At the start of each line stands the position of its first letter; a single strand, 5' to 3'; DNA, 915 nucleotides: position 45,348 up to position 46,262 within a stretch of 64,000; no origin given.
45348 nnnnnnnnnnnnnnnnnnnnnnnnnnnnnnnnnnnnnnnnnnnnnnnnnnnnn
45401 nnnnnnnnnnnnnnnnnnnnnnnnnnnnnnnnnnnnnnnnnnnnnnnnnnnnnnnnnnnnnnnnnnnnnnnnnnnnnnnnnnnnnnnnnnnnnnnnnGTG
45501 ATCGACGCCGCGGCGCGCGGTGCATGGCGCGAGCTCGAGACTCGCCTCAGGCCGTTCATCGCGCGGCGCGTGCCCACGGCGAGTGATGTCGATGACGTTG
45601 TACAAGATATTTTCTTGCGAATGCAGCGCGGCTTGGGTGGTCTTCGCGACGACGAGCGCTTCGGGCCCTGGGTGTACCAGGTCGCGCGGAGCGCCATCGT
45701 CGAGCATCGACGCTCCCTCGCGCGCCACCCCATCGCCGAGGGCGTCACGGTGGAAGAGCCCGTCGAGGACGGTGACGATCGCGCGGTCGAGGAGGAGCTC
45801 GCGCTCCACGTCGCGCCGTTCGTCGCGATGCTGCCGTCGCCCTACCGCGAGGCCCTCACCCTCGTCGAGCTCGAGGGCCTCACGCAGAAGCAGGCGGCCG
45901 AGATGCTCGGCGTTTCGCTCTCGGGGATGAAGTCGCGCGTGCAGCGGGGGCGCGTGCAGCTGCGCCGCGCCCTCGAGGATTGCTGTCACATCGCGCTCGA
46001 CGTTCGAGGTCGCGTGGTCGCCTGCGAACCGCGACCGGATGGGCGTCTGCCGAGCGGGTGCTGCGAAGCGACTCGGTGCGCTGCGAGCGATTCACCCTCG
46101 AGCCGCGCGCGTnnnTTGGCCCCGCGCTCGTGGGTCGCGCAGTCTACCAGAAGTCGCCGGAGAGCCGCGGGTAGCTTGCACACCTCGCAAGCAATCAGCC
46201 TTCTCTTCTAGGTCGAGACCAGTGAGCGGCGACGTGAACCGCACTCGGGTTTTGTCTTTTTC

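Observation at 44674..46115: ArsM translationally coupled (GTGA) to a CorE-like ECF sigma factor with a C-terminal Cys-rich sensing tail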

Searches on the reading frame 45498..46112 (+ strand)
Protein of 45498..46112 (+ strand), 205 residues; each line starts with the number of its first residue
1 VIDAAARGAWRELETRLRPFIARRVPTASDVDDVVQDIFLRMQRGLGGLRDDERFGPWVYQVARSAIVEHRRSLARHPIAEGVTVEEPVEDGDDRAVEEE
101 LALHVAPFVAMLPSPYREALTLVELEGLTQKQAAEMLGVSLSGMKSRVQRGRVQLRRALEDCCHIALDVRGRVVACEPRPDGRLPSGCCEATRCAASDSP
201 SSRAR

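Call 3: search_protein_families(library=ncbifam, proteins=[window:45498-46112:+], max_evalue=0.01)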
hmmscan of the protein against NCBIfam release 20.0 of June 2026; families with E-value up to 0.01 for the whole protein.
window:45498-46112:+ (205 aa): 78 families (the best 25 are shown)
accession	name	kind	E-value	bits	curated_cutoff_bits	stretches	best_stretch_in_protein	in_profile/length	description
NF007215.0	PRK09637.1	equivalog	3.5e-49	167.2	212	1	9-179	6-174/181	RNA polymerase sigma factor SigZ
TIGR02959.1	SigZ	equivalog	3.8e-48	163.5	168.65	1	10-178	1-167/170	RNA polymerase sigma factor SigZ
NF004113.0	PRK05602.1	equivalog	1.6e-20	73.7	208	1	22-161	62-203/211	RNA polymerase sigma factor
NF009171.0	PRK12518.1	equivalog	4.3e-19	69.1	208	1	11-160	34-185/191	RNA polymerase sigma factor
TIGR02937.1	sigma70-ECF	superfamily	7.2e-19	68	42.9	1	15-159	12-165/165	sigma-70 family RNA polymerase sigma factor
NF007225.0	PRK09643.1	equivalog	1.8e-18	67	190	1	19-161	42-184/204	RNA polymerase sigma factor SigM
TIGR02950.1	SigM_subfam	subfamily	8.1e-17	61.5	147.95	1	31-159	27-158/159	RNA polymerase sigma factor, SigM family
TIGR02989.1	Sig-70_gvs1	subfamily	1e-16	61.3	124.55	1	10-157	7-156/158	RNA polymerase sigma-70 factor, Rhodopirellula/Verrucomicrobium family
NF009166.1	PRK12513.1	equivalog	9.2e-16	58.1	206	1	16-161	34-188/193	RNA polymerase sigma factor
TIGR02983.1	SigE-fam_strep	subfamily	9.8e-16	58.1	141.55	1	26-160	28-159/162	SigE family RNA polymerase sigma factor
NF009188.0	PRK12536.1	subfamily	1.4e-15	57.8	250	1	9-155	35-182/190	RNA polymerase sigma factor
TIGR02939.1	RpoE_Sigma70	equivalog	5.8e-15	55.8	236.15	1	15-159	31-186/190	RNA polymerase sigma factor RpoE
NF009164.0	PRK12511.1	equivalog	1.7e-14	53.8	185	1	23-163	23-162/182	RNA polymerase sigma factor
TIGR02985.1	Sig70_bacteroi1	subfamily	4.4e-14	53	126.4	1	11-159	8-162/162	RNA polymerase sigma-70 factor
NF007227.0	PRK09645.1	subfamily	1.3e-13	51.2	202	1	20-162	29-173/177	sigma-70 family RNA polymerase sigma factor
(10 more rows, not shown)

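Call 4: search_protein_families(library=pfam, proteins=[window:45498-46112:+], max_evalue=0.01)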
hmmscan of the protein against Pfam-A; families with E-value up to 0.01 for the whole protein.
window:45498-46112:+ (205 aa): 5 families
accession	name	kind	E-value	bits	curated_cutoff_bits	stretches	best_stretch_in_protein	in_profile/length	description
PF08281.18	Sigma70_r4_2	-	8.2e-14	51.4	25.7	1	109-155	8-54/54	Sigma-70, region 4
PF04542.20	Sigma70_r2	-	2.2e-10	40.6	24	1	12-76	4-70/71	Sigma-70 region 2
PF04545.22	Sigma70_r4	-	1.4e-06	28.1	24.1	1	116-156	9-49/50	Sigma-70, region 4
PF22233.2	PhyR_sigma-like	-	0.00094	19.4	27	1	116-143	8-35/50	Response regulator PhyR, sigma-like domain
PF02001.22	DUF134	-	0.0016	19.4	27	1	118-161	41-84/98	Protein of unknown function DUF134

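Call 5: find_homologous_proteins(query=window:45498-46112:+, max_evalue=0.00001)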
Query window:45498-46112:+ (205 aa): 5259 proteins with E <= 0.00001 among 6771 candidates; the best 120 are listed.
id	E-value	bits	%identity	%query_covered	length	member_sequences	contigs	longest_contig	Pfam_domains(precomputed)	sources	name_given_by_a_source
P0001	4.1e-129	446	100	100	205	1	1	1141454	PF04545.23,PF04542.21,PF08281.19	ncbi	ncbi:MAG: sigma-70 family RNA polymerase sigma factor [Polyangiaceae bacterium]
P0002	7.5e-94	331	79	92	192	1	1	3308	PF04545.23,PF04542.21,PF08281.19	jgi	jgi:RNA polymerase sigma-70 factor, ECF subfamily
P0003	1.0e-93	331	77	96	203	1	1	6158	PF04545.23,PF04542.21,PF08281.19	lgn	-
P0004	1.8e-93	330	79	92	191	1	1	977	PF04545.23,PF04542.21,PF08281.19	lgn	-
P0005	3.4e-93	329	79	92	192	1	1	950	PF04545.23,PF04542.21,PF08281.19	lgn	-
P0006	4.6e-93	329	79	92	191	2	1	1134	PF04545.23,PF04542.21,PF08281.19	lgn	-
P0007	4.7e-93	329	80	92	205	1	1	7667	PF04545.23,PF04542.21,PF08281.19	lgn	-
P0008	5.0e-93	329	79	92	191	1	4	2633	PF04545.23,PF04542.21,PF08281.19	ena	-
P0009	5.9e-93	328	80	92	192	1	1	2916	PF04545.23,PF04542.21,PF08281.19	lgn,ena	-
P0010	8.6e-93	328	79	92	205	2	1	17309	PF04545.23,PF04542.21,PF08281.19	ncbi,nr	ncbi:MAG TPA: sigma-70 family RNA polymerase sigma factor [Thermoanaerobaculales bacterium]|nr:sigma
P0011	1.7e-92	327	80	92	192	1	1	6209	PF04545.23,PF04542.21,PF08281.19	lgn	-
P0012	3.1e-92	326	78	93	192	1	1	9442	PF04545.23,PF04542.21,PF08281.19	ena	-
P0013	3.2e-92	326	78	92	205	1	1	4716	PF04545.23,PF04542.21,PF08281.19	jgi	-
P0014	3.7e-92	326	79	92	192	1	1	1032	PF04545.23,PF04542.21,PF08281.19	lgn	-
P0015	3.8e-92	326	77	93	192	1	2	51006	PF04545.23,PF04542.21,PF08281.19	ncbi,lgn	-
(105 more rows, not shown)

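Call 12: find_related_loci(query=A1, collection=genome_contigs, flank=5000)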
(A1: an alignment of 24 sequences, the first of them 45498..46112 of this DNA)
Query A1 (205 aa) in genome_contigs; peptide patterns used: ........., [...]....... (x = any residue, [..] = any of these).
151 stretches matched a pattern; 121 encode a relative of the query (tblastn E <= 1e-3); the best 80 are kept; 80 distinct loci.
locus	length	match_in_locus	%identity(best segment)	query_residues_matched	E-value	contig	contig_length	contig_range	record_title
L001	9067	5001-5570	78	1-189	4e-94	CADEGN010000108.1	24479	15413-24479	MAG: uncultured Myxococcales bacterium isolate Myxococcales sp. RBC066 genome assembly, contig: MAG066_108, whole genome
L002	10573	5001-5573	75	1-189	1e-91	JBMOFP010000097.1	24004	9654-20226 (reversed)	MAG: Bradymonadia bacterium isolate Deming_bin.242 contig5014, whole genome shotgun sequence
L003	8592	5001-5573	77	1-189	2e-91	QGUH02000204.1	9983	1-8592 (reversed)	MAG: Pseudomonadota bacterium isolate ZC4RG46 NODE_6707_length_9983_cov_8.301571, whole genome shotgun sequence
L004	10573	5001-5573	74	1-190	5e-90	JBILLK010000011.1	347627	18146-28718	MAG: Polyangiaceae bacterium isolate ME2017-07-27_3300044645_group7_bin87 Rohwer_bin1489_scaffold_11_c1, whole genome sh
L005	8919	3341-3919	76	1-189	4e-89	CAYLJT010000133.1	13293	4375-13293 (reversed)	MAG TPA_asm: uncultured Polyangiaceae bacterium isolate SRP173033_co1_384 genome assembly, contig: NODE_9818_length_1329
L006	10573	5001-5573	73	1-192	1e-88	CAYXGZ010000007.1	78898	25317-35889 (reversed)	MAG TPA_asm: uncultured Planctomycetales bacterium isolate SRP287453_co1_366 genome assembly, contig: NODE_424_length_78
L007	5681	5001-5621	71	1-196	1e-88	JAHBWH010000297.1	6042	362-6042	MAG: Myxococcales bacterium isolate ACE_MYX12 MYX12_297, whole genome shotgun sequence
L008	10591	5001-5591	73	1-197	2e-88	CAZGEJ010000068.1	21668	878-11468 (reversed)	MAG TPA_asm: uncultured Candidatus Binatia bacterium isolate binchicken_co319_203 genome assembly, contig: NODE_3057_len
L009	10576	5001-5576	76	1-190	5e-88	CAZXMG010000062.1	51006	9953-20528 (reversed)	MAG TPA_asm: uncultured Polyangiaceae bacterium isolate SRP287051_co1_88 genome assembly, contig: NODE_1255_length_51006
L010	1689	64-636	77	1-189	1e-92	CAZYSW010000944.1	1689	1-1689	MAG TPA_asm: uncultured Nannocystaceae bacterium isolate SRP268622_co1_44 genome assembly, contig: NODE_188533_length_16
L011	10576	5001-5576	74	1-189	2e-87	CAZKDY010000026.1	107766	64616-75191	MAG TPA_asm: uncultured Polyangiaceae bacterium isolate binchicken_co235_271 genome assembly, contig: NODE_396_length_10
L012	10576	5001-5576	71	1-189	1e-87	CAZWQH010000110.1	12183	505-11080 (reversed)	MAG TPA_asm: uncultured Sandaracinaceae bacterium isolate SRP287051_co1_151 genome assembly, contig: NODE_6892_length_12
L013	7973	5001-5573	79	1-189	1e-87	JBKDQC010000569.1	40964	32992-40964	MAG: Deltaproteobacteria bacterium isolate samp_2153_concoct_538 samp_2153_2200380, whole genome shotgun sequence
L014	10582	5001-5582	71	1-189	1e-87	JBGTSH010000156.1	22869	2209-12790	MAG: Polyangiaceae bacterium isolate WDNA12_bin.27.orig NODE_1567_length_22869_cov_0.785243, whole genome shotgun sequen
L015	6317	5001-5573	78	1-189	9e-87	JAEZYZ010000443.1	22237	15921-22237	MAG: Proteobacteria bacterium isolate OH_PFB_28 k127_1246697, whole genome shotgun sequence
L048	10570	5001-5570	67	1-189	3e-77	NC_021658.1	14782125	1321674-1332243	Sorangium cellulosum So0157-2, complete sequence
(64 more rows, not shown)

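Call 17: find_encoding_contigs(protein=P0001, flank=10000, max_places=3)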
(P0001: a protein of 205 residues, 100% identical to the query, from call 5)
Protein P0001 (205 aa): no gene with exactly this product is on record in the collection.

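Call 29: search_protein_representatives(protein=window:45498-46112:+)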
Query: 205 residues. Proteins with E-value up to 0.001 (for the whole library): 60065; up to 1e-10: 3463; up to 1e-30: 286. The best 150 are listed.
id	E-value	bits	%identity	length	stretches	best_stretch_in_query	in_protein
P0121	3.4e-74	265.4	65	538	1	1-190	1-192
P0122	5.8e-73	261.4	66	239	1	1-190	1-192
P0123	5.2e-69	248.5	61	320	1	1-197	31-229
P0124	1.2e-66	240.8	66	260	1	1-184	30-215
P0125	1.8e-61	223.9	57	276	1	4-192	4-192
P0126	1.3e-58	214.5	55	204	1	1-194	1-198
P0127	2.2e-58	213.8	57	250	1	5-191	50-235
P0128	7.2e-55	202.4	57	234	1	8-185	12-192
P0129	1.9e-54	200.9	70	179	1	1-134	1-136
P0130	3.1e-53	197.0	55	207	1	7-183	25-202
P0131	4.9e-53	196.4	55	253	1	7-194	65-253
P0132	4.2e-52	193.3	51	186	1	3-181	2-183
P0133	1.9e-51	191.2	74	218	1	1-129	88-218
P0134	2.0e-51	191.1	58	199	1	1-195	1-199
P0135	4.6e-51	189.9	55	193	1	3-184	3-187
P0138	2.7e-50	187.4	51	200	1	9-190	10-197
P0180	2.2e-40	155.1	43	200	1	3-189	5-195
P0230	1.7e-36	142.4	39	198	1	3-190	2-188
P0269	1.8e-34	135.8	43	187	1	12-175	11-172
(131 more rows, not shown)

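Call 37: search_solved_structures(query=window:45498-46112:+, max_evalue=0.001, show_alignments=1)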
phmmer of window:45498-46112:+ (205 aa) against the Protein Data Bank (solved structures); distinct sequences matched with E-value up to 0.001: 20.
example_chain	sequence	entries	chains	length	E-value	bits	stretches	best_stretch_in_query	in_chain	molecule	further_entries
8z6g_B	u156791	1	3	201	7.7e-15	58.6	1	17-169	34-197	RNA polymerase sigma factor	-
6in7_B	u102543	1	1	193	4.9e-14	56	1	16-161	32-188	RNA polymerase sigma-H factor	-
1or7_A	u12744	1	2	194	9.2e-12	48.6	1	17-155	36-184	RNA polymerase sigma-E factor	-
6jbq_F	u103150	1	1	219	1.4e-11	48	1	17-155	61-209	ECF RNA polymerase sigma-E factor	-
5wuq_A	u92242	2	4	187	2e-09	40.9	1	23-161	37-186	ECF RNA polymerase sigma factor SigW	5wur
9m9d_F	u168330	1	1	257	4.9e-09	39.7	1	22-159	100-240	ECF RNA polymerase sigma factor SigE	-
9m9e_F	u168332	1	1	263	5.1e-09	39.6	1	22-159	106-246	ECF RNA polymerase sigma factor SigE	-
9m98_F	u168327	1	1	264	5.2e-09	39.6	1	22-159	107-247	ECF RNA polymerase sigma factor SigE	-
4cxf_A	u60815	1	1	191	9.9e-09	38.7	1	28-159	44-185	RNA POLYMERASE SIGMA FACTOR CNRH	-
6jcy_F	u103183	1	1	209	1.8e-08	37.8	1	23-164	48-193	ECF RNA polymerase sigma factor SigH,ECF RNA polymerase sigma factor SigE,ECF RNA polymera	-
5zx2_F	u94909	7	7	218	1e-07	35.4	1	24-164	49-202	ECF RNA polymerase sigma factor SigH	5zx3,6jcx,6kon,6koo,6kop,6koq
9isn_F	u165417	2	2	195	4.3e-07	33.3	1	30-157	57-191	ECF sigma factor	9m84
5fgm_A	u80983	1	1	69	3.6e-06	30.3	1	109-162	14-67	ECF RNA polymerase sigma factor SigR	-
6dv9_F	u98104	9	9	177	8.1e-06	29.2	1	13-160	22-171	ECF RNA polymerase sigma factor SigL | RNA polymerase sigma factor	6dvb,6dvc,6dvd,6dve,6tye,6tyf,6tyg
2map_A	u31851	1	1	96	2e-05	27.9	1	16-66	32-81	RNA polymerase sigma factor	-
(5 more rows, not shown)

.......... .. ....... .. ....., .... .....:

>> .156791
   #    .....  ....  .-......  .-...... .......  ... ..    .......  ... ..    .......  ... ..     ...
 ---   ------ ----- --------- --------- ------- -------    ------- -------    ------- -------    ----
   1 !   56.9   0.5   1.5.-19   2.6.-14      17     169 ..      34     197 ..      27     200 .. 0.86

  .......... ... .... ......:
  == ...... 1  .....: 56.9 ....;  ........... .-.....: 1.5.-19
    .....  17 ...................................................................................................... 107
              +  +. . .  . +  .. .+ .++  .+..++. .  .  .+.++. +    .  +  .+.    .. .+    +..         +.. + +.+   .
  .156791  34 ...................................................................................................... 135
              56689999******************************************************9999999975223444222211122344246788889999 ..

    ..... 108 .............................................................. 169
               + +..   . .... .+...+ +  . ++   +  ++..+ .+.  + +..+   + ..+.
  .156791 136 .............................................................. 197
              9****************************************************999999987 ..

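Call 38: find_encoding_contigs(protein=P0138, flank=4000, max_places=3)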
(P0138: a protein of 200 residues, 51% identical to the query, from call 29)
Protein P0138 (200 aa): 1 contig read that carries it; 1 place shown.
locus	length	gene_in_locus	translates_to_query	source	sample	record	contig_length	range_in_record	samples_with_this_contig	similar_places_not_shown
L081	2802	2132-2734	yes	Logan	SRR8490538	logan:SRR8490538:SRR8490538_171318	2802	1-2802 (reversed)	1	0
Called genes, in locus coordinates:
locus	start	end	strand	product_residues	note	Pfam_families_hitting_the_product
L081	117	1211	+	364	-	PF14907:NTP_transf_5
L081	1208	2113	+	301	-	PF13489:Methyltransf_23, PF01135:PCMT, PF01209:Ubie_methyltran, PF05175:MTS (weak), PF13847:Methyltransf_31, PF08241:Methyltransf_11, PF08242:Methyltransf_12, PF13649:Methyltransf_25, +2 more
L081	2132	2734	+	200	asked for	PF04542:Sigma70_r2, PF08281:Sigma70_r4_2, PF04545:Sigma70_r4 (faint)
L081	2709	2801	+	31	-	?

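Call 40: find_encoding_contigs(protein=P0180, flank=4000, max_places=3)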
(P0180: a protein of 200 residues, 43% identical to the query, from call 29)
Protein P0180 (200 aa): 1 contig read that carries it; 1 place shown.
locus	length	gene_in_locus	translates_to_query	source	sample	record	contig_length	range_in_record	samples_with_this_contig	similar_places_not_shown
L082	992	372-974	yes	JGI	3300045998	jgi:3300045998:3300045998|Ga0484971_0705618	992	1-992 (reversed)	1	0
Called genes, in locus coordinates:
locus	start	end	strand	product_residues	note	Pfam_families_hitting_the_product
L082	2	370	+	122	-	?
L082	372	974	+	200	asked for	PF04542:Sigma70_r2, PF08281:Sigma70_r4_2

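Call 41: find_encoding_contigs(protein=P0230, flank=4000, max_places=3)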
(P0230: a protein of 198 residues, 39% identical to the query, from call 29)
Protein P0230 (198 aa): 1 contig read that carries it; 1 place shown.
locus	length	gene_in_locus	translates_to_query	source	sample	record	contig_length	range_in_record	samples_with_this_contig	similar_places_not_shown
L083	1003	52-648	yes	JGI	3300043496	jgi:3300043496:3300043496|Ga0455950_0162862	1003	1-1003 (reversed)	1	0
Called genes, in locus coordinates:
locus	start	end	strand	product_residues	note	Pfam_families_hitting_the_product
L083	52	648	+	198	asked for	PF07638:Sigma70_ECF, PF04542:Sigma70_r2, PF08281:Sigma70_r4_2, PF04545:Sigma70_r4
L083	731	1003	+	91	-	?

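Call 42: find_encoding_contigs(protein=P0269, flank=4000, max_places=3)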
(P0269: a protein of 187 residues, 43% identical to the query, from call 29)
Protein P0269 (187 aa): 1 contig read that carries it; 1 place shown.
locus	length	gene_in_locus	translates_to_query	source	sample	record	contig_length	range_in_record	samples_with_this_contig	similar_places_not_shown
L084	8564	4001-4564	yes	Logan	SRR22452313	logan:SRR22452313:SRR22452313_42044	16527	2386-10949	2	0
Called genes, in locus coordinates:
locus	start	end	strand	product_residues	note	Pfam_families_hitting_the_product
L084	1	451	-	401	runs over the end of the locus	PF02595:Gly_kinase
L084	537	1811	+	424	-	PF07690:MFS_1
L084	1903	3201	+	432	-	PF06965:Na_H_antiport_1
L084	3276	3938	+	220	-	PF00697:PRAI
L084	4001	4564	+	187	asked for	PF04542:Sigma70_r2, PF08281:Sigma70_r4_2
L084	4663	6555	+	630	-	PF00474:SSF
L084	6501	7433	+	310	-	PF00288:GHMP_kinases_N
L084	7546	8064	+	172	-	PF01209:Ubie_methyltran (weak), PF07021:MetW (weak), PF08003:Methyltransf_9, PF13489:Methyltransf_23, PF13847:Methyltransf_31, PF08241:Methyltransf_11, PF08242:Methyltransf_12, PF13649:Methyltransf_25, +1 more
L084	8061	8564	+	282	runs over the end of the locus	PF01522:Polysacc_deac_1, PF11959:DUF3473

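Call 44: predict_structure(alignment_id=A1)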
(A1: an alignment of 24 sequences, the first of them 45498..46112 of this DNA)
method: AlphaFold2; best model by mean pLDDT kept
length: 205 residues; sequences in the alignment: 24
mean_pLDDT: 66.1   pTM: 0.39
mean pLDDT of the five models: 66.1, 64.0, 64.0, 63.8, 61.2
residues with pLDDT >= 90: 26; 70-90: 77; 50-70: 45; < 50: 57
segments of 3 or more residues with pLDDT < 50: 1-3, 79-95, 164-173, 183-205
pLDDT, mean of each block of 10 residues (from residue 1): 56 79 80 84 62 62 76 65 36 48 70 88 86 95 94 79 47 48 49 36 34
secondary structure, 60 per line:
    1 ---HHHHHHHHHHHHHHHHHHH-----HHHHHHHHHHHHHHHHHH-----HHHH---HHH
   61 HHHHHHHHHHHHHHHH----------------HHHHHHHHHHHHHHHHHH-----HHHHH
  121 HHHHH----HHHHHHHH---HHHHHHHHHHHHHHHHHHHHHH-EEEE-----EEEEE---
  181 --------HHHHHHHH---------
elements in order: H4-22 H28-45 H51-54 H58-76 H93-110 H116-125 H130-137 H141-162 E164-167 E173-177 H189-196

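Call 63: search_protein_families(library=pfam, proteins=[P0121, L048:5766-6308:+, P0123], max_evalue=0.01)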
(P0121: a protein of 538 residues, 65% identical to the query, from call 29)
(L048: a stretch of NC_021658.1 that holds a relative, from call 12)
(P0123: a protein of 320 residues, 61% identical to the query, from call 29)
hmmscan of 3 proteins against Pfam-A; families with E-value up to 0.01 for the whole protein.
P0121 (538 aa): 6 families
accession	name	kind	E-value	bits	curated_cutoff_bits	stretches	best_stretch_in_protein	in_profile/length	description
PF02668.22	TauD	-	2.5e-30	106.7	27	1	270-515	23-267/267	Taurine catabolism dioxygenase TauD, TfdA family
PF04542.20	Sigma70_r2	-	8.7e-12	45.1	24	1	14-76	6-70/71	Sigma-70 region 2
PF08281.18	Sigma70_r4_2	-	2.7e-11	43.4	25.7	1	112-154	9-51/54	Sigma-70, region 4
PF07638.17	Sigma70_ECF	-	3.8e-05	24.1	21.1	1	42-161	61-183/185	ECF sigma factor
PF04545.22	Sigma70_r4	-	0.00015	21.7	24.1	1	119-157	10-48/50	Sigma-70, region 4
PF22233.2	PhyR_sigma-like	-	0.0016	18.6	27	1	116-144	6-34/50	Response regulator PhyR, sigma-like domain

L048:5766-6308:+ (181 aa): 1 family
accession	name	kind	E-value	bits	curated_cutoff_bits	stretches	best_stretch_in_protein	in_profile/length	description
PF03253.19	UT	-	0.0097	15.5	25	1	4-82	189-263/292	Urea transporter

P0123 (320 aa): 3 families
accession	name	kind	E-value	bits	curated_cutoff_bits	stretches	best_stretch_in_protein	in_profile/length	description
PF04542.20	Sigma70_r2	-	1.4e-12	47.6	24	1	47-105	9-69/71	Sigma-70 region 2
PF08281.18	Sigma70_r4_2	-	6.9e-12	45.3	25.7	1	141-185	8-52/54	Sigma-70, region 4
PF04545.22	Sigma70_r4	-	0.002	18.1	24.1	1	141-189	2-50/50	Sigma-70, region 4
